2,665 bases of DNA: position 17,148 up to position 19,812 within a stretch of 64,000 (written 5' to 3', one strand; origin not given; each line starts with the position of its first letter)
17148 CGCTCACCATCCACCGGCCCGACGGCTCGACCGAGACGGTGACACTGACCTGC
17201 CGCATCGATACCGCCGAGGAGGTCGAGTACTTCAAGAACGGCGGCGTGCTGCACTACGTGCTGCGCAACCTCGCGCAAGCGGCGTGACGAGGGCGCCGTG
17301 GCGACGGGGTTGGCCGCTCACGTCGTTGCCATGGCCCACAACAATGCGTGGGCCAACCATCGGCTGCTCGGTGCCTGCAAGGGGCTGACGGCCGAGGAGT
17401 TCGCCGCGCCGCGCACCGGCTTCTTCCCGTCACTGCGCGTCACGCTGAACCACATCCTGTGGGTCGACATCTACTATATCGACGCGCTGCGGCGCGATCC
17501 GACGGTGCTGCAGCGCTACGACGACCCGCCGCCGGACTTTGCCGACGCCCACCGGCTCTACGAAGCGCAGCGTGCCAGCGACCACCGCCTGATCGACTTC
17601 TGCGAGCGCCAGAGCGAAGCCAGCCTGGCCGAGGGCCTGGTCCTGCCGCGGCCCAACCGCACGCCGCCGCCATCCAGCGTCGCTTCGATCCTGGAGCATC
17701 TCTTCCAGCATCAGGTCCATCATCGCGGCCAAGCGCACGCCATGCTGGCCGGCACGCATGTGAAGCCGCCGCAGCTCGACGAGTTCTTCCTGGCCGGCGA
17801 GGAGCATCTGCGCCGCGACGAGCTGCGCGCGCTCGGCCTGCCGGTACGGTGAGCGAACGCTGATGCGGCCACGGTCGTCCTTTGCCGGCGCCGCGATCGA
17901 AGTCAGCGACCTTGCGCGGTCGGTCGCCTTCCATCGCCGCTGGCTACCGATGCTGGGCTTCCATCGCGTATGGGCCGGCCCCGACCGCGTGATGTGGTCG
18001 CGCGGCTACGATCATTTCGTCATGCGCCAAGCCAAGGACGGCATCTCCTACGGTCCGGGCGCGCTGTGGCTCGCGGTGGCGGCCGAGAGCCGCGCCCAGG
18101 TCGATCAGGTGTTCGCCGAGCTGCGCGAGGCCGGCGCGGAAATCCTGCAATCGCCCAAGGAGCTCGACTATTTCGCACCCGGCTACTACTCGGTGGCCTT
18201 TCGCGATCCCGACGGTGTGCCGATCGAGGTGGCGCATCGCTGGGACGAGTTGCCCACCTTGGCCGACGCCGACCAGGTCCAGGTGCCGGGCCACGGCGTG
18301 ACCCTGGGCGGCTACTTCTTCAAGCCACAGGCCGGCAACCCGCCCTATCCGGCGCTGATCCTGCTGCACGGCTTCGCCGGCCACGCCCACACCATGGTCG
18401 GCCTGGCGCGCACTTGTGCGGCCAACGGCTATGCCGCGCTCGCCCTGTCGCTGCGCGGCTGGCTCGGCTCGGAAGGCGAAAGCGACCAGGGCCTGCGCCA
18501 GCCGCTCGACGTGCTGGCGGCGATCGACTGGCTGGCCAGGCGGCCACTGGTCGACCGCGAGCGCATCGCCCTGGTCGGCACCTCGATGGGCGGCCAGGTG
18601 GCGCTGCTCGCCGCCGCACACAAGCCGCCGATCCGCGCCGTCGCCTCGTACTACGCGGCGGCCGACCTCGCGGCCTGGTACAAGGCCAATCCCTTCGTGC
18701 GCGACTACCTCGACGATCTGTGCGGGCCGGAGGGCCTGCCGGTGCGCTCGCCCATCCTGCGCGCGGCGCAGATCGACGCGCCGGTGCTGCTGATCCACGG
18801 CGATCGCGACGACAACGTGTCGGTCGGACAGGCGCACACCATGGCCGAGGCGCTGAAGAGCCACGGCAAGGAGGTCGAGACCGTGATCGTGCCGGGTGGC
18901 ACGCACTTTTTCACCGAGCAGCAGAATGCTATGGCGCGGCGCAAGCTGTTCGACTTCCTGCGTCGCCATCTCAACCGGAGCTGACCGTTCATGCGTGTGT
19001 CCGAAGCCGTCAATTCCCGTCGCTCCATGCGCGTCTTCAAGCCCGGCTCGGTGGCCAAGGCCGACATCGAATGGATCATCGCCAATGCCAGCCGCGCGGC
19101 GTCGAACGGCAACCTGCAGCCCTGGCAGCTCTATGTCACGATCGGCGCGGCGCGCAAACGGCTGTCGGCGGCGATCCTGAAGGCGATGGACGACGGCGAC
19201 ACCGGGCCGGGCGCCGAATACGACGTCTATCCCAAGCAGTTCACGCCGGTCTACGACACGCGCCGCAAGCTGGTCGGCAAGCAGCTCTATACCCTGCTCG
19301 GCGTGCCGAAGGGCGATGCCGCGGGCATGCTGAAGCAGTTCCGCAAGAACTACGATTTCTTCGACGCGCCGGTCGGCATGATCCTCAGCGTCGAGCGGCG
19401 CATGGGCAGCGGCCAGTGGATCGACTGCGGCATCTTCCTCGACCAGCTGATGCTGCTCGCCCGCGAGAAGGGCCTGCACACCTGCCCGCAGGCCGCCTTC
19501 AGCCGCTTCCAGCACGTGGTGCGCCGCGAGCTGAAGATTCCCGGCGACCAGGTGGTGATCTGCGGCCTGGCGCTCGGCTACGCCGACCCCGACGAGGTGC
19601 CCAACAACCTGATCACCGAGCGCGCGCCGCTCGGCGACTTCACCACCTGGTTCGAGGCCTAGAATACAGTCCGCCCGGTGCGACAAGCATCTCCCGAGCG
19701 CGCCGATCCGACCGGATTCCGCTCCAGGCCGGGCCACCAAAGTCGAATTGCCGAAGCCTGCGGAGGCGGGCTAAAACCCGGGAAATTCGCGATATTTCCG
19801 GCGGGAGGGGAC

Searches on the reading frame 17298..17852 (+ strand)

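Call 44: search_protein_families(library=pfam, proteins=[window:17298-17852:+], max_evalue=0.00001)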
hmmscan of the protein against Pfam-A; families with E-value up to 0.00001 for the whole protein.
window:17298-17852:+ (184 aa): 3 families
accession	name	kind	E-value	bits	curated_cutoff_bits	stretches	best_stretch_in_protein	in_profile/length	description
PF05163.17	DinB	-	1.5e-20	74.2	23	1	11-163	7-155/165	DinB family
PF12867.12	DinB_2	-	8e-13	49.4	24.8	1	19-146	5-128/128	DinB superfamily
PF04978.18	MST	-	1.6e-08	35.6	27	1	21-147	11-141/149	Mycothiol-S-transferase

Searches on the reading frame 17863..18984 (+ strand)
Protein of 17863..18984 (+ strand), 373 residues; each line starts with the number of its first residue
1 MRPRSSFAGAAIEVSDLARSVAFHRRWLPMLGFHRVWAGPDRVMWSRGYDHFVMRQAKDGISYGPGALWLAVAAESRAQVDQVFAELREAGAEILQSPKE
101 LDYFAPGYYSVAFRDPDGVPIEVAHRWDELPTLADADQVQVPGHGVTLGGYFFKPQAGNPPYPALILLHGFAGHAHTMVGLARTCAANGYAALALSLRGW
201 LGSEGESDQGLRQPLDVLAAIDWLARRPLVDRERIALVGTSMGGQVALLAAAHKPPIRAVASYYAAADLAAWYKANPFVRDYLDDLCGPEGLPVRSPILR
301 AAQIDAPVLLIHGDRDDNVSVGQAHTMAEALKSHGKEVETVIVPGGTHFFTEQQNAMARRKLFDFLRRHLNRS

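Call 44: search_protein_families(library=pfam, proteins=[window:17863-18984:+], max_evalue=0.00001)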
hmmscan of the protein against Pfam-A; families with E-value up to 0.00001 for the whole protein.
window:17863-18984:+ (373 aa): 13 families
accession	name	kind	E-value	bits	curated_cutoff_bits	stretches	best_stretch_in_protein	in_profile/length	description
PF00326.27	Peptidase_S9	-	1e-25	90.9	22.6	1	204-371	35-211/213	Prolyl oligopeptidase family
PF01738.24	DLH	-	5.3e-21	75.6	21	1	149-356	2-194/217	Dienelactone hydrolase family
PF02129.25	Peptidase_S15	-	3.3e-19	70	23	1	153-279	10-143/262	X-Pro dipeptidyl-peptidase (S15 family)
PF12146.15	Hydrolase_4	-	1.3e-15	57.8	27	1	161-269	3-113/239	Serine aminopeptidase, S33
PF00561.26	Abhydrolase_1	-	1.5e-15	58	25.8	1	163-262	1-99/245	alpha/beta hydrolase fold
PF08840.17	BAAT_C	-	3.4e-10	40.8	20.9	0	220-263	9-52/210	BAAT / Acyl-CoA thioester hydrolase C terminal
PF20434.5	BD-FAE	-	4.1e-09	36.7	26.8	1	153-331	4-215/215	BD-FAE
PF12697.13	Abhydrolase_6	-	4.5e-09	37.7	26.3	1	165-355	1-212/217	Alpha/beta hydrolase family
PF05448.18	AXE1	-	4.6e-09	35.9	21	0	215-264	158-207/321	Acetyl xylan esterase (AXE1)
PF07859.19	Abhydrolase_3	-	1.3e-08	35.3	25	1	216-351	51-209/210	alpha/beta hydrolase fold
PF12740.14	PETase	-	1.4e-08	35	28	1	142-262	37-154/263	PET hydrolase-like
PF02230.22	Abhydrolase_2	-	1.7e-07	31.8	23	0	304-353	155-204/217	Phospholipase/Carboxylesterase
PF00903.31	Glyoxalase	-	2.4e-07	31.6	20.6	1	11-123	6-121/121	Glyoxalase/Bleomycin resistance protein/Dioxygenase superfamily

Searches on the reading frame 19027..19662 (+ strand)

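Call 44: search_protein_families(library=pfam, proteins=[window:19027-19662:+], max_evalue=0.00001)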
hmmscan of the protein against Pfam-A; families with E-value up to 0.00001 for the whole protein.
window:19027-19662:+ (211 aa): 1 family
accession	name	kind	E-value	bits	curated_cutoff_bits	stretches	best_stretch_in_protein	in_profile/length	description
PF00881.29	Nitroreductase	-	1.4e-25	90.9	23.5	1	2-185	8-167/167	Nitroreductase family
